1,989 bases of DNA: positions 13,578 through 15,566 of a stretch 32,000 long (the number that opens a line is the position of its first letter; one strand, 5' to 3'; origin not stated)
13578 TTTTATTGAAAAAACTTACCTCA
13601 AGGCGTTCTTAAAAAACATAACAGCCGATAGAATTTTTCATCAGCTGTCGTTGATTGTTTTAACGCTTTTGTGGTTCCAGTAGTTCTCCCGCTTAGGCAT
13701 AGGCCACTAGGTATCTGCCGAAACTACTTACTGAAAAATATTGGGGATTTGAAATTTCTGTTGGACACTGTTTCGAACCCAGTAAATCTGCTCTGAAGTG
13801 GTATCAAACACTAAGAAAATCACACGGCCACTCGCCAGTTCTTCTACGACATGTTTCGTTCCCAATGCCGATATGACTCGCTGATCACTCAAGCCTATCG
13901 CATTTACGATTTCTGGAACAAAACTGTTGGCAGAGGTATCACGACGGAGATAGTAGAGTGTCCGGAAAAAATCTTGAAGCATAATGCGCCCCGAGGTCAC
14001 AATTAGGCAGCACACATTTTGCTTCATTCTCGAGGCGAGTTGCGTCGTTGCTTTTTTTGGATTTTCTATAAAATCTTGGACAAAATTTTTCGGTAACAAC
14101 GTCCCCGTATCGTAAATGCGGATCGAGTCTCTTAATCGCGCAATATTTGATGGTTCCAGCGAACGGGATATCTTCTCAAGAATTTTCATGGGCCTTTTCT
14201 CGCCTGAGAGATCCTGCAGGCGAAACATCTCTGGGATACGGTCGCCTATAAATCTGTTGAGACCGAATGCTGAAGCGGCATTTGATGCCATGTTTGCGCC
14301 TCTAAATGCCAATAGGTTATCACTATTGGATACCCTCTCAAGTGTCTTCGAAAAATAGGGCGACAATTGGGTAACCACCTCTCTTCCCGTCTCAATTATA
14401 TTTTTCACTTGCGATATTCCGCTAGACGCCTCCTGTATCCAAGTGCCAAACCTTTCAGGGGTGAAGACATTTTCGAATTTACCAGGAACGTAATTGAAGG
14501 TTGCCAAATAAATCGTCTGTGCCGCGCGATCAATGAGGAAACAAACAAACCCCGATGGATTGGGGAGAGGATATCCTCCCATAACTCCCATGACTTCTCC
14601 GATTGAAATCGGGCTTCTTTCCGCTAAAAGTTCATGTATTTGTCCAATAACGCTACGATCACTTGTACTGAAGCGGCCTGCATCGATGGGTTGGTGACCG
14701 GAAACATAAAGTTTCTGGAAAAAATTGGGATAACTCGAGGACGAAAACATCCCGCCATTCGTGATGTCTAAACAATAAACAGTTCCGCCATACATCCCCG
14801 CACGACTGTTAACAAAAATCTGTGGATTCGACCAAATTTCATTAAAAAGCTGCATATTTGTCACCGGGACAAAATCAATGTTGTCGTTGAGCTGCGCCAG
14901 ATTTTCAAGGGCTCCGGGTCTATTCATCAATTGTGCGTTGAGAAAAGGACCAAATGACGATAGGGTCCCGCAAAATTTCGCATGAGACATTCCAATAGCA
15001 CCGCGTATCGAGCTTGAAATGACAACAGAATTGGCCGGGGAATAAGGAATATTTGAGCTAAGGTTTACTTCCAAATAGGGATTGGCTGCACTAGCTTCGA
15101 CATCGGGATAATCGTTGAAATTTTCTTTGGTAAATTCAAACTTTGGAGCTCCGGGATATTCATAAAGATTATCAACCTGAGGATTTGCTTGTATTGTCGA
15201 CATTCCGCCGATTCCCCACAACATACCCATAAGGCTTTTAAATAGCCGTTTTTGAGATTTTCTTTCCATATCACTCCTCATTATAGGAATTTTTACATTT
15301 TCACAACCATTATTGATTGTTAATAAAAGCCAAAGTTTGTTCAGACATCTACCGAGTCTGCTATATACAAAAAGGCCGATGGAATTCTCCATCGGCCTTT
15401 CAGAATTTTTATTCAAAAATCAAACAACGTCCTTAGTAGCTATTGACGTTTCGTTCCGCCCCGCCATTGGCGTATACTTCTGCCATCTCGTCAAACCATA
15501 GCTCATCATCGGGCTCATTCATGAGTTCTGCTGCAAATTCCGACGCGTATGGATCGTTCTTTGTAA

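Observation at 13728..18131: Tandem paralogous secreted proteins built from an internally duplicated, family-unassigned domain, next to the T3SS module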

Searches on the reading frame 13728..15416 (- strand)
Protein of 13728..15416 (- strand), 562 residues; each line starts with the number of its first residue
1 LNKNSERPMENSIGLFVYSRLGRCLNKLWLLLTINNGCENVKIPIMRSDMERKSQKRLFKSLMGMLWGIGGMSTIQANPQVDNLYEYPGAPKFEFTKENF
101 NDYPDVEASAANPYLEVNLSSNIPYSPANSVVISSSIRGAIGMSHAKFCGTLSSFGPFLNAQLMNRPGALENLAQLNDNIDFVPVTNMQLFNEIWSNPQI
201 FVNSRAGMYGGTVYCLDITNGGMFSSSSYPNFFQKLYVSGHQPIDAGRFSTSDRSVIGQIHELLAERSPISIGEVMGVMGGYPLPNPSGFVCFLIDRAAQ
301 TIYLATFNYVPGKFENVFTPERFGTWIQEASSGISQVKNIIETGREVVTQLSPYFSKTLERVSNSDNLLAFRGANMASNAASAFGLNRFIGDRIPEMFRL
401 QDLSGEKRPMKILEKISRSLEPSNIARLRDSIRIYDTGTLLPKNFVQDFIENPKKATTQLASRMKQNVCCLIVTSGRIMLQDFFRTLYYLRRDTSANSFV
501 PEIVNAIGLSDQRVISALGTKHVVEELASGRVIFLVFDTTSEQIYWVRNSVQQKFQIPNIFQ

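Call 3: search_protein_families(library=pfam, proteins=[window:13728-15416:-], max_evalue=1)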
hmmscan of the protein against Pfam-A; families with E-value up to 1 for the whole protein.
window:13728-15416:- (562 aa): 0 families

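Call 4: search_protein_families(library=ncbifam, proteins=[window:13728-15416:-], max_evalue=1)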
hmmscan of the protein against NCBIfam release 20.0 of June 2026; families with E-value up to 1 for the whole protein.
window:13728-15416:- (562 aa): 0 families

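Call 8: find_homologous_proteins(query=window:13728-15269:-)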
Query window:13728-15269:- (513 aa): 3 proteins with E <= 0.001 among 8000 candidates.
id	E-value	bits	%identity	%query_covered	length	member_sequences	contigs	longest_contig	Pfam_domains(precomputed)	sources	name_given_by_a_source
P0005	0.0e+0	1158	100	100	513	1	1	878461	-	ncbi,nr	ncbi:MAG: hypothetical protein LW808_000375 [Verrucomicrobiota bacterium]|nr:MAG: hypothetical prote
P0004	2.6e-266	902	80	97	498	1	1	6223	-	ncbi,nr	ncbi:MAG: hypothetical protein K2L24_01200, partial [Opitutales bacterium]|nr:hypothetical protein [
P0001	8.7e-72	261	47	39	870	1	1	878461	-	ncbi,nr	ncbi:MAG: hypothetical protein LW808_000380 [Verrucomicrobiota bacterium]|nr:MAG: hypothetical prote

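Call 22: predict_structure(alignment_id=A2)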
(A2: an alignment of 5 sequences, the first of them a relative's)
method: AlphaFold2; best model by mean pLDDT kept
length: 513 residues; sequences in the alignment: 5
mean_pLDDT: 44.3   pTM: 0.33
mean pLDDT of the five models: 44.3, 42.5, 42.0, 41.3, 39.0
residues with pLDDT >= 90: 2; 70-90: 68; 50-70: 96; < 50: 347
segments of 3 or more residues with pLDDT < 50: 1-129, 171-182, 199-204, 260-391, 424-465, 470-479, 499-513
pLDDT, mean of each block of 10 residues (from residue 1): 33 31 24 24 26 29 33 23 22 33 30 29 39 72 88 85 73 30 66 66 51 59 78 74 72 68 36 31 27 34 40 39 36 30 28 33 34 25 41 56 60 56 41 36 44 43 49 48 56 52 29 25
secondary structure, 60 per line:
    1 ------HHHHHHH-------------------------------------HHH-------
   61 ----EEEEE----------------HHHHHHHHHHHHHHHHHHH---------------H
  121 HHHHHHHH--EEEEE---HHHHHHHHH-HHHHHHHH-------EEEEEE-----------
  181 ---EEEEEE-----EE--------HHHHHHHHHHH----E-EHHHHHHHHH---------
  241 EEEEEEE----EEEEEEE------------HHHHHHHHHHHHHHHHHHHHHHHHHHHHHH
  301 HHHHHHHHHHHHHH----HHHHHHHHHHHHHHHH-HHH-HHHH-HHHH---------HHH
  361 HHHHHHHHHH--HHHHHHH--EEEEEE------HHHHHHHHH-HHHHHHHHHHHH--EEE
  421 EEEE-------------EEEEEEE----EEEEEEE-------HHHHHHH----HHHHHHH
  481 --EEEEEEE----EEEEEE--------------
elements in order: H7-13 E65-69 H86-104 H120-128 E131-135 H139-147 H149-156 E164-169 E184-189 H205-215 H223-231 E241-247 E252-258 H271-314 H319-334 H340-343 H345-348 H358-370 H373-379 E382-387 H394-402 H404-415 E418-424 E438-444 E449-455 H463-469 H474-480 E483-489 E494-499
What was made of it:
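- The pseudo-dimer is unsupported by a model; the full-length AF2 model is poor (pLDDT 44, call 22).
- Tried and rejected: It was too poor to use (pLDDT 44, call 22).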

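Call 52: find_related_loci(query=P0005, collection=genome_contigs, flank=10000)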
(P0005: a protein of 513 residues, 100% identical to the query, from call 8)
Query P0005 (513 aa) in genome_contigs; peptide patterns used: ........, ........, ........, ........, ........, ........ (x = any residue, [..] = any of these).
86 stretches matched a pattern; 1 encode a relative of the query (tblastn E <= 1e-3); 1 distinct loci.
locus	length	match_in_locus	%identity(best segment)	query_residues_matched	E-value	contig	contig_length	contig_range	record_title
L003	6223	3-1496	80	16-513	0e+0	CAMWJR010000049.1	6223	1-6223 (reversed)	MAG TPA_asm: uncultured Verrucomicrobia bacterium isolate SRR14411247_bin.11_metawrap_v1.3_MAG genome assembly, contig:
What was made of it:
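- Tried and rejected: P0005 found only the already known K2L24-type contig (call 52).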

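Call 90: search_protein_families(library=padloc, proteins=[window:13728-15269:-], max_evalue=0.1)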
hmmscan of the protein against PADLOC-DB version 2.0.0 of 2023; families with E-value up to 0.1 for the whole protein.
window:13728-15269:- (513 aa): 0 families

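Call 91: search_protein_families(library=phrogs, proteins=[window:13728-15269:-], max_evalue=0.1)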
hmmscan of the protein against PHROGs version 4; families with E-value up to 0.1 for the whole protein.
window:13728-15269:- (513 aa): 0 families
